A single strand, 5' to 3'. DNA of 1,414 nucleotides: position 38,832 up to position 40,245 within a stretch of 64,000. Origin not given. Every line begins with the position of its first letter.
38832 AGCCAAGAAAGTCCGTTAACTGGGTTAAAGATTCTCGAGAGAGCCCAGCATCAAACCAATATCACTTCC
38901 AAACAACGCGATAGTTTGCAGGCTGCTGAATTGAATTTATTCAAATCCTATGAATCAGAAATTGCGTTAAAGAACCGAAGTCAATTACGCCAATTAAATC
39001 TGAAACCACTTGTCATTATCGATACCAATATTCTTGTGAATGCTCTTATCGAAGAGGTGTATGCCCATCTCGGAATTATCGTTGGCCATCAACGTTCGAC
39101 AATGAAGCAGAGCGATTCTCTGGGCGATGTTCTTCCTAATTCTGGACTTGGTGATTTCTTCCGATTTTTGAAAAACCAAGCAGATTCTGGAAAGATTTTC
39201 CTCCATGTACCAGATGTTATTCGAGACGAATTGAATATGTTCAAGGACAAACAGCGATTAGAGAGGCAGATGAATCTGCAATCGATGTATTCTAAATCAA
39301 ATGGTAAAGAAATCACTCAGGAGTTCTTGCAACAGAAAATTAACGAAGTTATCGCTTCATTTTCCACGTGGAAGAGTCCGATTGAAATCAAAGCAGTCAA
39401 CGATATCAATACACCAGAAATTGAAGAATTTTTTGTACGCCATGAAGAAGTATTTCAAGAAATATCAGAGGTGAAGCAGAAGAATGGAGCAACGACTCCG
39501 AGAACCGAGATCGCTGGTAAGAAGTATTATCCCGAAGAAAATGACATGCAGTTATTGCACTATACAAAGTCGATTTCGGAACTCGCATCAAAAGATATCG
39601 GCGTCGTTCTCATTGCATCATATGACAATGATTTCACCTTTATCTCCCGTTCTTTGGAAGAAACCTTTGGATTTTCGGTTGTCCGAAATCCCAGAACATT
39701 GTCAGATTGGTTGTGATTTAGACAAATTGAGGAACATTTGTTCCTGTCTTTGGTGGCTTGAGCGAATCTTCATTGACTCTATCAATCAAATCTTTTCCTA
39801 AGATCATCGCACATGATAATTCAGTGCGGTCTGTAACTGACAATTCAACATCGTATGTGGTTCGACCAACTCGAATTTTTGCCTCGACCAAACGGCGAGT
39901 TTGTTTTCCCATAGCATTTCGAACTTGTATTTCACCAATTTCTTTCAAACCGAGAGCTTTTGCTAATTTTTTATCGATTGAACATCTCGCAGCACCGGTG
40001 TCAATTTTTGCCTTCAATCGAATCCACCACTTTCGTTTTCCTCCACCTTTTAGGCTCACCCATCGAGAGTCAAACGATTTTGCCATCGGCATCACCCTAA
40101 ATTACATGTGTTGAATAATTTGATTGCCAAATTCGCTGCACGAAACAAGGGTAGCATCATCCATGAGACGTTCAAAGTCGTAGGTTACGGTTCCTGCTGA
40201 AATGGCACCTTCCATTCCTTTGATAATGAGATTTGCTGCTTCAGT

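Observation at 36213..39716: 1,167-aa helical protein ending in an insert-bearing PIN nuclease domain, in a GC-poor gene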

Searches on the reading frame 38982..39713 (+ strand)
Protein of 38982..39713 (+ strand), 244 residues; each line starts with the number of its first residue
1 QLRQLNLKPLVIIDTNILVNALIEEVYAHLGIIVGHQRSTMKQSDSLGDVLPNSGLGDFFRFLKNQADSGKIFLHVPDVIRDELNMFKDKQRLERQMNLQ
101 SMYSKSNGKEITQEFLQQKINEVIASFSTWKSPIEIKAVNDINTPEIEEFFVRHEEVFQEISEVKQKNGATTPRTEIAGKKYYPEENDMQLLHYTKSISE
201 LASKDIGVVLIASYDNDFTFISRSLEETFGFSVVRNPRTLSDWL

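Call 3: search_protein_families(library=pfam, proteins=[window:39000-39713:+], max_evalue=1)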
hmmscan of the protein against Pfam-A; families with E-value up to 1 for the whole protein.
window:39000-39713:+ (238 aa): 2 families
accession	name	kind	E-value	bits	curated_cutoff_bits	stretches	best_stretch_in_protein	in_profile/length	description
PF16289.11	PIN_12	-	0.013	16.4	32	1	55-155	22-108/172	PIN domain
PF09564.16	RE_NgoBV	-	0.053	13.4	25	1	121-180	49-108/238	NgoBV restriction endonuclease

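Call 4: search_protein_families(library=ncbifam, proteins=[window:39000-39713:+], max_evalue=1)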
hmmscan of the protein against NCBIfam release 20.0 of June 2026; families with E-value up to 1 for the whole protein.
window:39000-39713:+ (238 aa): 0 families

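Call 24: search_solved_structures(query=A2, max_evalue=10, show_alignments=4)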
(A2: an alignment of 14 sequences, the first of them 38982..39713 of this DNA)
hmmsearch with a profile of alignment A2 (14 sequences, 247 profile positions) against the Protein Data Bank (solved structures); distinct sequences matched with E-value up to 10: 11.
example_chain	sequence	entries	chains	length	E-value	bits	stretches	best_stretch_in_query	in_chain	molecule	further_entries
3jqh_A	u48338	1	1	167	2.9e-09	40.1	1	156-192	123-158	C-type lectin domain family 4 member M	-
1ln4_A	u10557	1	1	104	0.24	14.2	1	5-62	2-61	Hypothetical protein yhbY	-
1jo0_A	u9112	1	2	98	0.65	12.8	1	6-62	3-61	HYPOTHETICAL PROTEIN HI1333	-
5luz_A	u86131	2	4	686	0.77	12.5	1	62-123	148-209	Neurolysin, mitochondrial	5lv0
8vju_A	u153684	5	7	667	0.8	12.5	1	69-123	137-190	Neurolysin, mitochondrial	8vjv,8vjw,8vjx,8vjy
1zow_A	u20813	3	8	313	1.5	11.5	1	198-242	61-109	3-oxoacyl-[acyl-carrier-protein] synthase III | 3-oxoacyl-[acyl-carrier-protein] synthase 3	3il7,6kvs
1sl6_A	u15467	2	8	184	1.6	11.5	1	156-192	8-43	C-type lectin DC-SIGNR | CD209 antigen-like protein 1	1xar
9evs_Y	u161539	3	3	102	1.6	11.5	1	29-86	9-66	mS33 | MOSC domain-containing protein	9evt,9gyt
4a7f_B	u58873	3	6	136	1.7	11.4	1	32-148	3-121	TROPOMYOSIN 1 ALPHA | TROPOMYOSIN 1-ALPHA CHAIN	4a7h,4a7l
2b9c_A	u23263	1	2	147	4.5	10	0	32-142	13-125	striated-muscle alpha tropomyosin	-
8zbk_R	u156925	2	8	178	9.7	8.9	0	32-148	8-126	Tropomyosin alpha-1 chain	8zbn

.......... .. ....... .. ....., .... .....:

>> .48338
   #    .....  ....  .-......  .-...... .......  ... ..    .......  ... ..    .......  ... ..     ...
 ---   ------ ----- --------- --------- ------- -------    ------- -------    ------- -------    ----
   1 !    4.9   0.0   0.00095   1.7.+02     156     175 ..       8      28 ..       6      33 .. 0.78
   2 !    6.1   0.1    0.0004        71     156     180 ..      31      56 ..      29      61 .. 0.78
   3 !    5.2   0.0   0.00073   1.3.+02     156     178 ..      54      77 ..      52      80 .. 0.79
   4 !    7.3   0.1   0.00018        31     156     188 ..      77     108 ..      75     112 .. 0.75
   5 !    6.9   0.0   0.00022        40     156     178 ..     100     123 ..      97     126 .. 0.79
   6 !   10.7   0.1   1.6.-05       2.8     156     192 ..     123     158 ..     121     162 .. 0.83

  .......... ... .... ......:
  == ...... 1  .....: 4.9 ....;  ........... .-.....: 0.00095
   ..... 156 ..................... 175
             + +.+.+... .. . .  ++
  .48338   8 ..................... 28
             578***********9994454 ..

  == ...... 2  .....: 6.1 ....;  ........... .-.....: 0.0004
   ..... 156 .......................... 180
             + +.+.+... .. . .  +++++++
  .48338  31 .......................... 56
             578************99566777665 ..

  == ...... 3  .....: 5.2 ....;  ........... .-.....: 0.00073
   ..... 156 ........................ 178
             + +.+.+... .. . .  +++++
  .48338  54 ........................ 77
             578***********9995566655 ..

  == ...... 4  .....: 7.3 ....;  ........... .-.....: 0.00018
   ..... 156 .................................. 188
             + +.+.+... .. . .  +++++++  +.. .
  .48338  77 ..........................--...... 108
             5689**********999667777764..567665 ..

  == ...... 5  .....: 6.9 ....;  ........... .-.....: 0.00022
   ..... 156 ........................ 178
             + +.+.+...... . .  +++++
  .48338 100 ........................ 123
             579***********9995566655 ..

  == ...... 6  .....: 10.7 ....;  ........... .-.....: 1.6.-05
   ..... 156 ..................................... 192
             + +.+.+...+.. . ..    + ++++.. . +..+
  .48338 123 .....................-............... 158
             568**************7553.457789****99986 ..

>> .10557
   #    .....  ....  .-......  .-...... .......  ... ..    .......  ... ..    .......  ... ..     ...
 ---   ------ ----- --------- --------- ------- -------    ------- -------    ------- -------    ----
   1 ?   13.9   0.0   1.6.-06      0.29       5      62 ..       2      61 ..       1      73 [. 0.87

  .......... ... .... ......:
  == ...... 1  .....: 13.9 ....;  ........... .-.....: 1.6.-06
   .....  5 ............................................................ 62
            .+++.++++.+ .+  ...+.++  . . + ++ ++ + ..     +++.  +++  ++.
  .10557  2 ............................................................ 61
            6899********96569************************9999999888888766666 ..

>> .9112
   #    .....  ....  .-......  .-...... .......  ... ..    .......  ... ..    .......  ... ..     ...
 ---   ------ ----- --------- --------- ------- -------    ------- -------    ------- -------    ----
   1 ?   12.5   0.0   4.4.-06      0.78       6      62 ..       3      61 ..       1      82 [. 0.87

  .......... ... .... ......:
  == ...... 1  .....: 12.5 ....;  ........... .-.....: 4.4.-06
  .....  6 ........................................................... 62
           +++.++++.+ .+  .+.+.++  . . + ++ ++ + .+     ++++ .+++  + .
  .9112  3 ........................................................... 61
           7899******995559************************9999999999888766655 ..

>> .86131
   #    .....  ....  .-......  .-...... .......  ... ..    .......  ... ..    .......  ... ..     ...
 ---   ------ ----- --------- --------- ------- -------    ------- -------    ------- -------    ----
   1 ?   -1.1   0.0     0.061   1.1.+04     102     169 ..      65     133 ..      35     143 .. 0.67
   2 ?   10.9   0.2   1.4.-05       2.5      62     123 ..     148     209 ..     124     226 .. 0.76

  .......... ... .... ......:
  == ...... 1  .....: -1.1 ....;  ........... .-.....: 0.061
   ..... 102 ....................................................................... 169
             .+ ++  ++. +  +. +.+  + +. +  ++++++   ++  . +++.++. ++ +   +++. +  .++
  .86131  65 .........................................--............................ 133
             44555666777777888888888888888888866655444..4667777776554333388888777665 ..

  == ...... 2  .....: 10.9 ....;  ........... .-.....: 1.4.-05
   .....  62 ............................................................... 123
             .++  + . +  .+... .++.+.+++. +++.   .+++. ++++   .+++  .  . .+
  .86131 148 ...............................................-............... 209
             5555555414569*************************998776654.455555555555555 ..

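Call 25: search_protein_families(library=pfam, alignment_id=A2, max_evalue=1)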
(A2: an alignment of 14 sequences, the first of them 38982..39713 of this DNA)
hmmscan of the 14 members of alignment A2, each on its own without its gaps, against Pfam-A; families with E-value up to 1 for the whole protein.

A. member 1, window:38982-39713:+ (244 aa): 2 families
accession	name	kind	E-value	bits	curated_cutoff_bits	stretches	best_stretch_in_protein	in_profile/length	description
PF16289.11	PIN_12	-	0.014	16.2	32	1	61-161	22-108/172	PIN domain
PF09564.16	RE_NgoBV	-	0.055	13.4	25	1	127-186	49-108/238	NgoBV restriction endonuclease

B. families by the number of members that match (of 14 scanned): 22 families
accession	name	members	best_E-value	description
PF16289.11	PIN_12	9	8.1e-05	PIN domain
PF23713.2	WH_Egal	3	0.01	Egalitarian winged helix domain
PF13470.12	PIN_3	3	0.06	PIN domain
PF13638.12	PIN_4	2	0.00034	PIN domain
PF01850.27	PIN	2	0.04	PIN domain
PF12030.13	DUF3517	1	0.016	Domain of unknown function (DUF3517)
PF21914.1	DUF6921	1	0.02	Domain of unknown function (DUF6921)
PF20252.3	BIG2_C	1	0.024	BIG2 C-terminal domain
PF18351.6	Ago_N_1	1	0.026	Fungal Argonaute N-terminal domain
PF25008.1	DUF7784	1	0.027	Domain of unknown function (DUF7784)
PF09921.14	DUF2153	1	0.027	Uncharacterized protein conserved in archaea (DUF2153)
PF09406.16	DUF2004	1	0.037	Protein of unknown function (DUF2004)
PF09564.16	RE_NgoBV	1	0.055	NgoBV restriction endonuclease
PF08745.17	PIN_5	1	0.066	PINc domain ribonuclease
PF16218.11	Peptidase_C101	1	0.073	Peptidase family C101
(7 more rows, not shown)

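Call 36: search_solved_structures(query=A3, max_evalue=10, show_alignments=0)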
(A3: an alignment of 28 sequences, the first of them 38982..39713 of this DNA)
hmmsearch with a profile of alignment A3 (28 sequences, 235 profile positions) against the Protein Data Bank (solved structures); distinct sequences matched with E-value up to 10: 15.
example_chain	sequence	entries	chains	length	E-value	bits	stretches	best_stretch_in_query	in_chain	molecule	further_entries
3jqh_A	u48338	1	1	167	2.5e-05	27.3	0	144-180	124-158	C-type lectin domain family 4 member M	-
7xur_C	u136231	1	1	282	0.089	15.7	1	53-138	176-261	snRNA-activating protein complex subunit 1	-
2l8t_A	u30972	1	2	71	0.1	15.5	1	14-59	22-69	Transposon Tn557 toxic shock syndrome toxin-1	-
6b23_a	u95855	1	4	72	0.1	15.4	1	14-59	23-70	Capsid morphogenesis B protein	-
4bej_A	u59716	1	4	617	0.24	14.2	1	122-182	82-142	DYNAMIN 1-LIKE PROTEIN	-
5wp9_A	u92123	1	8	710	0.34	13.8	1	122-182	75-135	Dynamin-1-like protein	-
8t1h_A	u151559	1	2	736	0.37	13.6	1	122-182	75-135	Dynamin-1-like protein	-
8v8t_A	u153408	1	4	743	0.38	13.6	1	122-182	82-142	Dynamin-1-like protein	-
3w6n_A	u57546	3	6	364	0.41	13.5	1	122-182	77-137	Dynamin-1-like protein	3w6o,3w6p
8skn_A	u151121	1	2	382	0.45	13.4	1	122-182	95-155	Dynamin-1-like protein GTPase-BSE fusion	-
4h1u_A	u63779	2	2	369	0.46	13.3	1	122-182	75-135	Dynamin-1-like protein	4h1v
9n7z_A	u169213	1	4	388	0.5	13.2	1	122-182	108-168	Dynamin-1-like protein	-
7zwc_a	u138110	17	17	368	0.58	13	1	54-138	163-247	snRNA-activating protein complex subunit 1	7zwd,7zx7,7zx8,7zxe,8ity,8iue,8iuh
2x3e_A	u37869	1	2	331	0.76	12.6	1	176-213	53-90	3-OXOACYL-[ACYL-CARRIER-PROTEIN] SYNTHASE 3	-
1zow_A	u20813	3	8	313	0.93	12.3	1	190-231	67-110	3-oxoacyl-[acyl-carrier-protein] synthase III | 3-oxoacyl-[acyl-carrier-protein] synthase 3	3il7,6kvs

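Call 37: search_protein_families(library=padloc, proteins=[window:38982-39713:+], max_evalue=1)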
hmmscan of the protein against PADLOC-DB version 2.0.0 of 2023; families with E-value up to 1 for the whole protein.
window:38982-39713:+ (244 aa): 1 family
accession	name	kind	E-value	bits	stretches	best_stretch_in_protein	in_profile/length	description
PDLC03528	REase_II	-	0.012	13.5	1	127-187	51-111/175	Type II restriction enzyme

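Call 42: predict_structure(alignment_id=A3)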
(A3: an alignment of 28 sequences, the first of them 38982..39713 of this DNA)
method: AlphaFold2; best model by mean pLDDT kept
length: 244 residues; sequences in the alignment: 28
mean_pLDDT: 83.1   pTM: 0.83
mean pLDDT of the five models: 83.1, 81.8, 81.6, 81.3, 80.8
residues with pLDDT >= 90: 135; 70-90: 58; 50-70: 31; < 50: 20
segments of 3 or more residues with pLDDT < 50: 36-55
pLDDT, mean of each block of 10 residues (from residue 1): 82 95 88 56 41 58 96 95 90 73 64 93 96 63 78 93 86 87 91 92 90 92 95 95 92
secondary structure, 60 per line:
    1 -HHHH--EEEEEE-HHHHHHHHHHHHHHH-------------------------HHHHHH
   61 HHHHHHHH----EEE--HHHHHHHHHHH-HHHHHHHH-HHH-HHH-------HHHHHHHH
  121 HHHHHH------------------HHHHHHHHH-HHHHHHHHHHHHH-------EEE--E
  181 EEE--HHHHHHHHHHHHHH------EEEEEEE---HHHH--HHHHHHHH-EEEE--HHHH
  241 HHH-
elements in order: H2-5 E8-13 H15-29 H55-68 E73-75 H78-88 H90-97 H113-126 H145-153 H155-167 E175-177 E180-183 H186-199 E206-212 H216-219 H222-229 E231-234 H237-243

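Call 47: fold_search(model_id=the predicted structure, library=pdb)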
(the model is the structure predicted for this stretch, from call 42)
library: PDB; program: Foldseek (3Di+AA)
matches with E <= 10: 94; with E <= 0.001: 0
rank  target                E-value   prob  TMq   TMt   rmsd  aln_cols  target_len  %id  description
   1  6pk7_A                6.4e-01  0.05  0.19  0.10  17.8       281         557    8  cryoEM structure of the product-bound human CTP synthase 2 filament (released 2019-12-25)
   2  9kcs                  8.1e-01  0.03  0.16  0.09  19.1       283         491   13  Crystal structure of Tagatose 4-epimerase with one glycerol from Thermoprotei archaeon (released 2025-11-05)
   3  7mih_A                8.5e-01  0.04  0.18  0.12  17.8       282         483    9  Human CTPS2 bound to inhibitor R80 (released 2021-10-13)
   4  8yfq_R                1.2e+00  0.04  0.18  0.08  19.1       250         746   12  Cryo EM structure of Komagataella phaffii RNAPII-Rat1-Rai1 pre-termination complex (released 2024-09-25)
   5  1i39                  1.3e+00  0.16  0.16  0.18   3.4        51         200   27  RNASE HII FROM ARCHAEOGLOBUS FULGIDUS (released 2001-04-11)
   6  8qx3_A                1.4e+00  0.05  0.18  0.07  17.1       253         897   13  Arabidopsis thaliana Phosphoenolpyruvate carboxylase PPC1 R886G mutant (released 2024-10-30)
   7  3p83_E                1.5e+00  0.08  0.15  0.18  13.7       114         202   18  Structure of the PCNA:RNase HII complex from Archaeoglobus fulgidus. (released 2011-02-02)
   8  8qx3_D                1.8e+00  0.04  0.18  0.07  17.6       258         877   11  Arabidopsis thaliana Phosphoenolpyruvate carboxylase PPC1 R886G mutant (released 2024-10-30)
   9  8ojf_B                1.9e+00  0.04  0.18  0.07  17.1       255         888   13  Arabidopsis thaliana Phosphoenolpyruvate carboxylase PPC1 with bound phosphate (released 2023-05-31)
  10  8cj5_A                1.9e+00  0.03  0.18  0.07  17.2       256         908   12  Arabidopsis thaliana Phosphoenolpyruvate carboxylase PPC1 A651V mutant with bound phosphate (released 2024-02-21)
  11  8a0m_D                1.9e+00  0.02  0.14  0.06  16.9       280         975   12  Capsular polysaccharide synthesis multienzyme in complex with capsular polymer fragment (released 2023-04-26)
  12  4heh_A                2.1e+00  0.07  0.28  0.31  16.1       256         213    8  Crystal structure of AppA SCHIC domain from Rb. sphaeroides (released 2013-09-18)
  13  7mgz_F                2.1e+00  0.02  0.19  0.11  17.8       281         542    8  Human CTPS1 bound to UTP, AMPPNP, and glutamine (released 2021-10-13)
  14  8a0m_B                2.1e+00  0.02  0.14  0.05  21.9       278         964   12  Capsular polysaccharide synthesis multienzyme in complex with capsular polymer fragment (released 2023-04-26)
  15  7cmc_A                2.3e+00  0.02  0.18  0.16  18.1       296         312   10  CRYSTAL STRUCTURE OF DEOXYHYPUSINE SYNTHASE FROM PYROCOCCUS HORIKOSHII (released 2020-09-02)
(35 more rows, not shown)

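Call 48: find_homologous_proteins(query=A3, max_evalue=10)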
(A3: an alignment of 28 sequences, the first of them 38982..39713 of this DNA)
Query A3 (28 sequences) (244 aa, profile of the alignment): 9 proteins with E <= 10 among 7547 candidates.
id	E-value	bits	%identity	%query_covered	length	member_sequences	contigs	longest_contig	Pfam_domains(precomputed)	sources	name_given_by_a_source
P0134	1.6e-68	249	29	100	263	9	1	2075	-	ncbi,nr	ncbi:MAG: hypothetical protein VX331_03620, partial [Candidatus Thermoplasmatota archaeon]|nr:hypoth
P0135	1.0e-66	243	97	95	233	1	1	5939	-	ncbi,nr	ncbi:MAG: hypothetical protein O3A74_07585, partial [archaeon]|nr:hypothetical protein [archaeon]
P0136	2.9e-57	212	76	77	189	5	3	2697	-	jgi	-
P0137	3.8e-49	186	26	79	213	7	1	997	-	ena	-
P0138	2.5e-48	183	32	55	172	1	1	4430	-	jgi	jgi:hypothetical protein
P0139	1.0e-47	181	31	55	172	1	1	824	-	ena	-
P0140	7.6e-47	178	32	55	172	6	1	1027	-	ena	-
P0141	7.4e-46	175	99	59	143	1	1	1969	-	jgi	jgi:hypothetical protein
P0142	1.1e-42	164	35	40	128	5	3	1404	-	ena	-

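Call 49: search_protein_families(library=pfam, alignment_id=A3, max_evalue=1)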
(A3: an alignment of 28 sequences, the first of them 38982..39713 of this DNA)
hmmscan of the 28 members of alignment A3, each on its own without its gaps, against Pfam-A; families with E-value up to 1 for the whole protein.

A. member 1, window:38982-39713:+ (244 aa): 2 families
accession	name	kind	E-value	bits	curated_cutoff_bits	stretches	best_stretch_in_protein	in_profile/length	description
PF16289.11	PIN_12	-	0.014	16.2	32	1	61-161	22-108/172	PIN domain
PF09564.16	RE_NgoBV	-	0.055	13.4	25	1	127-186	49-108/238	NgoBV restriction endonuclease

B. families by the number of members that match (of 28 scanned): 23 families
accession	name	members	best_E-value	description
PF16289.11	PIN_12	7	0.005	PIN domain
PF01850.27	PIN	6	0.0093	PIN domain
PF13470.12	PIN_3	4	0.01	PIN domain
PF13638.12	PIN_4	2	0.012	PIN domain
PF23713.2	WH_Egal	1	0.0093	Egalitarian winged helix domain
PF12825.12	DUF3818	1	0.012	Domain of unknown function in PX-proteins (DUF3818)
PF25008.1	DUF7784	1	0.025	Domain of unknown function (DUF7784)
PF24376.1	DUF7532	1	0.027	Family of unknown function (DUF7532)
PF09406.16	DUF2004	1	0.033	Protein of unknown function (DUF2004)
PF01936.24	NYN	1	0.033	NYN domain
PF09564.16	RE_NgoBV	1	0.055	NgoBV restriction endonuclease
PF21826.1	DUF6887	1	0.08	Family of unknown function (DUF6887)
PF12680.13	SnoaL_2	1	0.093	SnoaL-like domain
PF01609.27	DDE_Tnp_1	1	0.095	Transposase DDE domain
PF23088.1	DUF7047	1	0.11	Domain of unknown function (DUF7047)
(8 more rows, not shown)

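Call 57: fold_search(model_id=the predicted structure, library=viral)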
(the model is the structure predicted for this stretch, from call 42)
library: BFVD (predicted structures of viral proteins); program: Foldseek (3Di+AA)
matches with E <= 10: 43; with E <= 0.001: 0
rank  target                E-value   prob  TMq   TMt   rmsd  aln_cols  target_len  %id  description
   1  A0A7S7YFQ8            6.8e-02  0.93  0.35  0.31   7.9       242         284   10  PIN domain-containing protein [Medusavirus stheno T3]
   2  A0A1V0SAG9            1.1e+00  0.03  0.18  0.14  18.0       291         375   15  Uncharacterized protein [Catovirus CTV1]
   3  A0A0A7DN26            1.3e+00  0.02  0.15  0.15  20.4       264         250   12  Deoxynucleoside monophosphate kinase [Lactobacillus phage Ldl1]
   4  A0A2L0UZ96            1.3e+00  0.02  0.14  0.06  22.6       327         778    9  Zeta toxin domain-containing protein [Agrobacterium phage Atu_ph07]
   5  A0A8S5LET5            1.6e+00  0.02  0.13  0.14  21.4       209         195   13  DNA-binding protein [Siphoviridae sp. ct3CA7]
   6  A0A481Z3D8            2.3e+00  0.03  0.22  0.08  15.6       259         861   14  XRN 5'-3' exonuclease [Pithovirus LCPAC101]
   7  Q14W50                3.2e+00  0.02  0.13  0.11  17.7       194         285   10  ORF56 [Ranid herpesvirus 2]
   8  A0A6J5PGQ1            3.2e+00  0.01  0.12  0.14  19.0       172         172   14  Uncharacterized protein [uncultured Caudovirales phage]
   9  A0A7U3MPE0            3.6e+00  0.02  0.15  0.19  10.8       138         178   15  (no name in the UniProt tables at hand)
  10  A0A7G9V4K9            3.9e+00  0.03  0.15  0.25  13.1       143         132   14  (no name in the UniProt tables at hand)
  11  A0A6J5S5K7            4.3e+00  0.01  0.09  0.05  26.6       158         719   14  Bacteriophage/Gene transfer agent portal protein [uncultured Caudovirales phage]
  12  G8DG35                4.6e+00  0.03  0.15  0.16   7.5        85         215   13  (no name in the UniProt tables at hand)
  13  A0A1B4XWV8            4.9e+00  0.03  0.25  0.13  16.7       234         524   12  5'-3' exonuclease alpha-helical arch N-terminal domain-containing protein [Tenacibaculum phage pT24]
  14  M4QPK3                5.2e+00  0.03  0.14  0.08   6.6        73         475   19  3,4-dihydroxy-2-butanone 4-phosphate synthase [Synechococcus phage S-SKS1]
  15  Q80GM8                5.2e+00  0.01  0.10  0.06  19.0       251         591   13  Orf [Rice black streaked dwarf virus]
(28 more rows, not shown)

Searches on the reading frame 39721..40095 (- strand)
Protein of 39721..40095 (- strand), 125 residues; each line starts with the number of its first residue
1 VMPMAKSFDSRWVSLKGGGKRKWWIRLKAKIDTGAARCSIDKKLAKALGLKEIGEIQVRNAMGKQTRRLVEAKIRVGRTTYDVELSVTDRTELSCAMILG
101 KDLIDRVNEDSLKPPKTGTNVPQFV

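Call 3: search_protein_families(library=pfam, proteins=[window:39721-40095:-], max_evalue=1)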
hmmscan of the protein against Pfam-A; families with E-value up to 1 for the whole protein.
window:39721-40095:- (125 aa): 6 families
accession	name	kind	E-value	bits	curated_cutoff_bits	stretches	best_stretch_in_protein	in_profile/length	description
PF13650.11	Asp_protease_2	-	4.3e-09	37.4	24.3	1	27-102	10-89/90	Aspartyl protease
PF13975.11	gag-asp_proteas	-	3.6e-08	34.3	28.2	1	27-105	10-91/92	gag-polyprotein putative aspartyl protease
PF05618.17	Zn_protease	-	3e-06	27.6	27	2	53-103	68-120/138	Putative ATP-dependent zinc protease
PF09668.16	Asp_protease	-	0.0064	17.1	26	1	26-106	20-103/109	Aspartyl protease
PF01568.27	Molydop_binding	-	0.033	14.7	26.8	1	34-70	29-64/110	Molydopterin dinucleotide binding domain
PF10572.14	UPF0556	-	0.11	12.9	25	1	16-90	28-103/123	UPF0556 domain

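Call 4: search_protein_families(library=ncbifam, proteins=[window:39721-40095:-], max_evalue=1)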
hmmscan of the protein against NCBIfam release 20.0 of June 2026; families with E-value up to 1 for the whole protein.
window:39721-40095:- (125 aa): 7 families
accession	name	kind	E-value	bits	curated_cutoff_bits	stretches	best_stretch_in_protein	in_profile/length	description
NF052264.1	retropep_RloA3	equivalog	2.8e-08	33.6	210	1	42-106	79-143/159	retropepsin-like aspartic peptidase RloA3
TIGR03698.1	clan_AA_DTGF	subfamily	3.6e-05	24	57.35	1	25-108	15-97/107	clan AA aspartic protease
NF052263.1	retropep_RloA2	exception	0.0002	20.9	250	1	55-105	101-151/170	retropepsin-like aspartic peptidase RloA2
TIGR02281.1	clan_AA_DTGA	subfamily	0.00028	21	57.95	1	28-108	24-108/121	TIGR02281 family clan AA aspartic protease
NF052262.1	retropep_RloA1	exception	0.0003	20.4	280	1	22-108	68-154/178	retropepsin-like aspartic peptidase RloA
NF052261.1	Asp_endo_RimB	equivalog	0.00086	19.1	200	1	59-103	82-128/148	retropepsin-like aspartic endopeptidase RimB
NF041112.1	chap_CsgH_alph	subfamily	0.047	13.8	35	1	63-96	54-89/91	curli-like amyloid fiber formation chaperone CsgH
